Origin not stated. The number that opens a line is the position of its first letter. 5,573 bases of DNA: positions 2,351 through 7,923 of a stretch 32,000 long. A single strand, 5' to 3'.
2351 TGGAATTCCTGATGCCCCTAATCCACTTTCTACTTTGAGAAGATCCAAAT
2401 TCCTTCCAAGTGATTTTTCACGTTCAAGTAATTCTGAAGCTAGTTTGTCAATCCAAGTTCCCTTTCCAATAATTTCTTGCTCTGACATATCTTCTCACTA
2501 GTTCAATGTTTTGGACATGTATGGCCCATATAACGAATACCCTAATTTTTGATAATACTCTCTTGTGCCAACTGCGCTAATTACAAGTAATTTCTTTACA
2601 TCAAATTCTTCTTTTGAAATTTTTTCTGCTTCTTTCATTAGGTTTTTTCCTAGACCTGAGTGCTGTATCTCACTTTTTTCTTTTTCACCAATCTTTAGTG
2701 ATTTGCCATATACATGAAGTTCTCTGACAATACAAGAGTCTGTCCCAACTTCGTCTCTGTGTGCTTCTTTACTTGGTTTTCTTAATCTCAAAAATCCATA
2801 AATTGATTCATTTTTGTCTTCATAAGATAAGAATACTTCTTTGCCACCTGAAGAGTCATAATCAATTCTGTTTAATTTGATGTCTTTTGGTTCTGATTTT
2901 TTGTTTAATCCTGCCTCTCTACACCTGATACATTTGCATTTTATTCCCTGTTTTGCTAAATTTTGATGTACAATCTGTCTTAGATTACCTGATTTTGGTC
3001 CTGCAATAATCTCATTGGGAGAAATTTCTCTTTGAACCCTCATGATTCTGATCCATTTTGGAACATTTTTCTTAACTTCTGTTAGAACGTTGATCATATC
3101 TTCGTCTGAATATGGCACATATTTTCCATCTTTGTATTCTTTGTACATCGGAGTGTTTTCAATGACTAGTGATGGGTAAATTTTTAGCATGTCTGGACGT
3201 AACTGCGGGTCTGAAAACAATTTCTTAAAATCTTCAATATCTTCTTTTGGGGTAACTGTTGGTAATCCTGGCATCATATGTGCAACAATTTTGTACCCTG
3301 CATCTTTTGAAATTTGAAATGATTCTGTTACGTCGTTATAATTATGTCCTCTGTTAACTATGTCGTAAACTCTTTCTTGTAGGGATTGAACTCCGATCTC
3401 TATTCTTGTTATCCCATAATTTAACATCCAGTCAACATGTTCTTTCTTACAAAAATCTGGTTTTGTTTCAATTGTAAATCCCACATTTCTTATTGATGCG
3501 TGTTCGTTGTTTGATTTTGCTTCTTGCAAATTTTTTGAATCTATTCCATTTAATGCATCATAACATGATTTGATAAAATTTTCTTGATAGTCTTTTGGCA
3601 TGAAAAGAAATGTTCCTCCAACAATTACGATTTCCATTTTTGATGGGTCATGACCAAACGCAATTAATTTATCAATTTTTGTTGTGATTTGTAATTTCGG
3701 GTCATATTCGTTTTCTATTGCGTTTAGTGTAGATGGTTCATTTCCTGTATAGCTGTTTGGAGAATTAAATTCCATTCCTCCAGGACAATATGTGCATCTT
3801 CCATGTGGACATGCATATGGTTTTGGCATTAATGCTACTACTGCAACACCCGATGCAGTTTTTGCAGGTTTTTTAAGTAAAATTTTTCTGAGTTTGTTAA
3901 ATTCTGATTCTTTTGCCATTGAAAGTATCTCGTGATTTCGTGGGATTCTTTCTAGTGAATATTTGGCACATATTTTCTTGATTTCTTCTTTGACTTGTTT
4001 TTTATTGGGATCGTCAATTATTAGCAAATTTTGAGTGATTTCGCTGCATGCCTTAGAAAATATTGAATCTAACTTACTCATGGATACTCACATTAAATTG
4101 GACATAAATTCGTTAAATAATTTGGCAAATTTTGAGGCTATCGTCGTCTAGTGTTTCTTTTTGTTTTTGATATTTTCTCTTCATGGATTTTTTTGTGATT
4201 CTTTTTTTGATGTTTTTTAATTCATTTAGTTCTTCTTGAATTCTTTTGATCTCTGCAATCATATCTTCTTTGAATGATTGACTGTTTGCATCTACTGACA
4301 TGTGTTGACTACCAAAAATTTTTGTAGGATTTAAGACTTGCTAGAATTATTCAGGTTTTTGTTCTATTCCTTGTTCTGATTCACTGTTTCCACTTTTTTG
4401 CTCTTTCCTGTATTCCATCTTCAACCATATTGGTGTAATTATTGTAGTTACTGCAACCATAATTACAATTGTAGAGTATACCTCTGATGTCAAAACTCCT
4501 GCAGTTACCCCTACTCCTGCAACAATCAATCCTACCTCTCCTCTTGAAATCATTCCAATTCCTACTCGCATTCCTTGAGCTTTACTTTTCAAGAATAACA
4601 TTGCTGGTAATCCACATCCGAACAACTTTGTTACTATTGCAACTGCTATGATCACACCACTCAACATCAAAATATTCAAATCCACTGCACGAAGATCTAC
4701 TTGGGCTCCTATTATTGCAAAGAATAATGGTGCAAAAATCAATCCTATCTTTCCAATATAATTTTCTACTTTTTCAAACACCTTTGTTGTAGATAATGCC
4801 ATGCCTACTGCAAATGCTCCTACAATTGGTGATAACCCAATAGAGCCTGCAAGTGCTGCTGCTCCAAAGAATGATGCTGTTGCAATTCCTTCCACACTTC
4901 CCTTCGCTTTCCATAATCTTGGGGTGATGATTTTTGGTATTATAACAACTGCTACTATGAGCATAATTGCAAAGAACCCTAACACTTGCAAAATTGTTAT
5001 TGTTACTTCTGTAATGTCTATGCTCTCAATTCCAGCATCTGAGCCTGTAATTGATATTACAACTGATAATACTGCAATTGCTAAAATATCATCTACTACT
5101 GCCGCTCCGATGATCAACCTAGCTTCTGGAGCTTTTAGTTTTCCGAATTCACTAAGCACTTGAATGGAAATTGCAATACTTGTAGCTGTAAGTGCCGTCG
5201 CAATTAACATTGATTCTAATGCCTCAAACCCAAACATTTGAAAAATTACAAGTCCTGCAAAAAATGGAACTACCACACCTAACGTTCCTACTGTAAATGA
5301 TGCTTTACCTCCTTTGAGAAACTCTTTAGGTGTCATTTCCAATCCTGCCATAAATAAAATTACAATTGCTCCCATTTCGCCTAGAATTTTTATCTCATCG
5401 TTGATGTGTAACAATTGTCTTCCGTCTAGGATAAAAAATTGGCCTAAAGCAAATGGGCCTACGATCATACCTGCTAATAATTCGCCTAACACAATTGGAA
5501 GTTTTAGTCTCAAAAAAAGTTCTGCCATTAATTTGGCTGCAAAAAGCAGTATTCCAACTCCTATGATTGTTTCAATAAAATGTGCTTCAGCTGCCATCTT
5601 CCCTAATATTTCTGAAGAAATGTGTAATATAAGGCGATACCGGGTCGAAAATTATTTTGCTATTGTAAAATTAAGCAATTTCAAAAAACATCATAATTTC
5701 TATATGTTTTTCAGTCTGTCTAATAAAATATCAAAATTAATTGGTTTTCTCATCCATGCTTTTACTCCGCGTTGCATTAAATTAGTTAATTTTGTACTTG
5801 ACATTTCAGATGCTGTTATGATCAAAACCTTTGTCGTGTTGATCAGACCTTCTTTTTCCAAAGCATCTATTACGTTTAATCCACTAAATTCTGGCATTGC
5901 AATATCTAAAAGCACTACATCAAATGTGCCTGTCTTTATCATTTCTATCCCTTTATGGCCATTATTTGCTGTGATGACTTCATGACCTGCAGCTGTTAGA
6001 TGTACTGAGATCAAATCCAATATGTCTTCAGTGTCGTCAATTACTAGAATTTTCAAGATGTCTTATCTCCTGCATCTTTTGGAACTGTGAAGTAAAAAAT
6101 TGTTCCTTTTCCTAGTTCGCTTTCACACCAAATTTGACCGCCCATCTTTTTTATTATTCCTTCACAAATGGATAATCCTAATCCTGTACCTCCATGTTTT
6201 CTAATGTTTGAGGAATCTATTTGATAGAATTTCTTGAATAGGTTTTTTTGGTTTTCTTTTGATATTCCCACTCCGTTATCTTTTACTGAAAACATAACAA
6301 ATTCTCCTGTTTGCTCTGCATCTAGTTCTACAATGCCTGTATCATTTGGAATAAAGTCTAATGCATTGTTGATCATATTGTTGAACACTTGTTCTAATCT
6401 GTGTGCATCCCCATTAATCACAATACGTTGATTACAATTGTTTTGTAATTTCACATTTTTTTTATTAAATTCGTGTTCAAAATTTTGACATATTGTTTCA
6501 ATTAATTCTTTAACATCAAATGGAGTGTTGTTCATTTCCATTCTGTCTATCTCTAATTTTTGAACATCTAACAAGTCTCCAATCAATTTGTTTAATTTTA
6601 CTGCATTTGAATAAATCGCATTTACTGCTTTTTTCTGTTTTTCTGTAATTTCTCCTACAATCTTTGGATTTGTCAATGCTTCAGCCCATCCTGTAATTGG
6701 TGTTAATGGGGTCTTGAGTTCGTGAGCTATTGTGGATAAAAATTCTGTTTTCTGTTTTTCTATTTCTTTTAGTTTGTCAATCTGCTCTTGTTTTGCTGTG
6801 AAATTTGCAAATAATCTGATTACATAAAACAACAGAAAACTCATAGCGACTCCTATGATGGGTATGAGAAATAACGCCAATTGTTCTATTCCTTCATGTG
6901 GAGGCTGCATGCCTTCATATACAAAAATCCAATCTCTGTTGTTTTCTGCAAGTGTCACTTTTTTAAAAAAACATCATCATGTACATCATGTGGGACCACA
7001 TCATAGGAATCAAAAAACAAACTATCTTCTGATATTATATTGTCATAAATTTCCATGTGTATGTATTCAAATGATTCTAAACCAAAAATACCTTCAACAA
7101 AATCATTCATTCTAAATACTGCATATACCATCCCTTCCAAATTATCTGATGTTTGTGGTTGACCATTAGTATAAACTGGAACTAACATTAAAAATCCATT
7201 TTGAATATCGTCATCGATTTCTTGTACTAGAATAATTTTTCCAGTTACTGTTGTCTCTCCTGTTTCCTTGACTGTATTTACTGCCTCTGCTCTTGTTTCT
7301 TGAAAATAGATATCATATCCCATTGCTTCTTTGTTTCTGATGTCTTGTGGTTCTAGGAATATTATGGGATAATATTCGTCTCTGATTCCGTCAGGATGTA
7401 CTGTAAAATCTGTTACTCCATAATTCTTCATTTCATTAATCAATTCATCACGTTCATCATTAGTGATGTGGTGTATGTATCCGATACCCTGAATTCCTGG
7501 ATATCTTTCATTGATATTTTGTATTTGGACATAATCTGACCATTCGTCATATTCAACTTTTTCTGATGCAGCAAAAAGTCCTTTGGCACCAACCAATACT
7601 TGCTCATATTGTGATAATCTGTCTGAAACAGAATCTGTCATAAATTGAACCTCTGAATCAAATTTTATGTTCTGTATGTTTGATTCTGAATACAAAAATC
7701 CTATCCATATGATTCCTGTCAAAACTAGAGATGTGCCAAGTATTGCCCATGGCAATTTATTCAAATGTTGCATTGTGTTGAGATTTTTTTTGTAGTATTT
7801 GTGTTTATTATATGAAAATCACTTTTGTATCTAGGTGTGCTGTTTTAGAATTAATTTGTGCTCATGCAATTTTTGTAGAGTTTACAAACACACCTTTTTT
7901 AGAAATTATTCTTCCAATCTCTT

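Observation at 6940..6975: CHASE sensor and histidine-kinase core are split exactly at tandem in-phase -1 slippery heptamers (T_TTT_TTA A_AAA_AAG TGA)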

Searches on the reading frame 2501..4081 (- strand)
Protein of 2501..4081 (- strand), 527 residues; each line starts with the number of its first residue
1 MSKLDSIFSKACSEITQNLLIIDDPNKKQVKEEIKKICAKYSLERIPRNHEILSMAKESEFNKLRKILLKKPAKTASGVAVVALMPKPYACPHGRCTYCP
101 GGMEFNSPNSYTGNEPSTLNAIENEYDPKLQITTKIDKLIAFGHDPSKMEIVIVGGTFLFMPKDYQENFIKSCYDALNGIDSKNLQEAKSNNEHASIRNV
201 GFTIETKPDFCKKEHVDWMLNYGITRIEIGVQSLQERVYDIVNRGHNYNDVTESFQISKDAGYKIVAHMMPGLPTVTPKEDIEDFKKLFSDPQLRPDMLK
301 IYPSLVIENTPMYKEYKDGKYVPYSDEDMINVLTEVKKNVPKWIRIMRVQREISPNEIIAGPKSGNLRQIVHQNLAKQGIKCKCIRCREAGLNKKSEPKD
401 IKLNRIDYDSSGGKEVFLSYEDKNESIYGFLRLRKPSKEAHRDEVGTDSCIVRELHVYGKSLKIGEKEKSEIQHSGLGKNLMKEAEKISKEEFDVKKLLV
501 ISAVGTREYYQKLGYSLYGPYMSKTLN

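Call 45: list_cluster_members(proteins=[window:2501-4081:-, window:4350-5597:-, window:5703-6056:-, window:7865-8884:-, window:8936-9658:-, window:4116-4301:-])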
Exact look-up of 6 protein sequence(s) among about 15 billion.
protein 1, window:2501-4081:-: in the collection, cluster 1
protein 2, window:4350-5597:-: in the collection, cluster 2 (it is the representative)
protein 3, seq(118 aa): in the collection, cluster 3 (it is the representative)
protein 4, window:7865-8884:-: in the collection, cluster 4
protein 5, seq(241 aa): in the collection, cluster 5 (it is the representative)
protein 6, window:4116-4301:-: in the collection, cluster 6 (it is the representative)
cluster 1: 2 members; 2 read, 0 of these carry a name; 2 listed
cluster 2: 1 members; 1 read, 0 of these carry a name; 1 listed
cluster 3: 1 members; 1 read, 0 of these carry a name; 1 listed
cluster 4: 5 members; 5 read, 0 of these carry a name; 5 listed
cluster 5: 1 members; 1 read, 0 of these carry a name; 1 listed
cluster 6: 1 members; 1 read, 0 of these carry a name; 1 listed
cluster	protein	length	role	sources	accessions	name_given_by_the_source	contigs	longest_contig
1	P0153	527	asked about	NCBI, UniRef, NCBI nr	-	-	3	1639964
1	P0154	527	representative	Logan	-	-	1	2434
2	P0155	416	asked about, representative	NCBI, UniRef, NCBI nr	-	-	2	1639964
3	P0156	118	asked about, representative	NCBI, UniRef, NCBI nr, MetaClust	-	-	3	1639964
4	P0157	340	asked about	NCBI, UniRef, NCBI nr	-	-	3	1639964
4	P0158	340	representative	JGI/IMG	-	-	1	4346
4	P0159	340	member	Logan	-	-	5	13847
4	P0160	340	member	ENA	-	-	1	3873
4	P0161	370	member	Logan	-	-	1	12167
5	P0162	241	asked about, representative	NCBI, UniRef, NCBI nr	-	-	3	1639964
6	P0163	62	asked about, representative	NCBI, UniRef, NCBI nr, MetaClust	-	-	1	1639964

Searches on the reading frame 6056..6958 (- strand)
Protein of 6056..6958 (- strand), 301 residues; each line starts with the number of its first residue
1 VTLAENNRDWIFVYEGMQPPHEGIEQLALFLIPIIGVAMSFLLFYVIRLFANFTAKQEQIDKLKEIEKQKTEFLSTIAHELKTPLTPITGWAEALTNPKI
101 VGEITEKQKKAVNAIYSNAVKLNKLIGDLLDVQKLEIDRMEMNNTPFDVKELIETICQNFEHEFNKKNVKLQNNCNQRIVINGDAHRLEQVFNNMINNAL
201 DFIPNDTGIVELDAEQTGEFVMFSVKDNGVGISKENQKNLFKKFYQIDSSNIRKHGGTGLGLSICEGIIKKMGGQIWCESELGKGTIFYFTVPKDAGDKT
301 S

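Call 3: search_protein_families(library=pfam, proteins=[window:6056-6958:-], max_evalue=0.01)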
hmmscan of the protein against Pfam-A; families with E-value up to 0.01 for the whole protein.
window:6056-6958:- (301 aa): 3 families
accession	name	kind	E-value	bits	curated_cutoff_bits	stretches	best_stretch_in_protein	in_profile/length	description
PF02518.31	HATPase_c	-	1.9e-30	106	26.4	1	183-295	1-110/111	Histidine kinase-, DNA gyrase B-, and HSP90-like ATPase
PF00512.31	HisKA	-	1.9e-16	60.3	26.9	1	69-136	1-64/66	His Kinase A (phospho-acceptor) domain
PF13589.12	HATPase_c_3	-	0.0017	18.8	25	1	188-262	3-77/137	Histidine kinase-, DNA gyrase B-, and HSP90-like ATPase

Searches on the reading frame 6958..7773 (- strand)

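Call 3: search_protein_families(library=pfam, proteins=[window:6958-7773:-], max_evalue=0.01)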
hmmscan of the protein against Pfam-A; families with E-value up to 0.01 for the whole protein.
window:6958-7773:- (272 aa): 2 families
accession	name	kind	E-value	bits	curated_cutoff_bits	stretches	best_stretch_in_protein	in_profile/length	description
PF03924.19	CHASE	-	1.1e-51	175.8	25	1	72-253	2-188/189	CHASE domain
PF04055.27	Radical_SAM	-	0.00045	20.9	29.5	1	88-190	73-159/166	Radical SAM superfamily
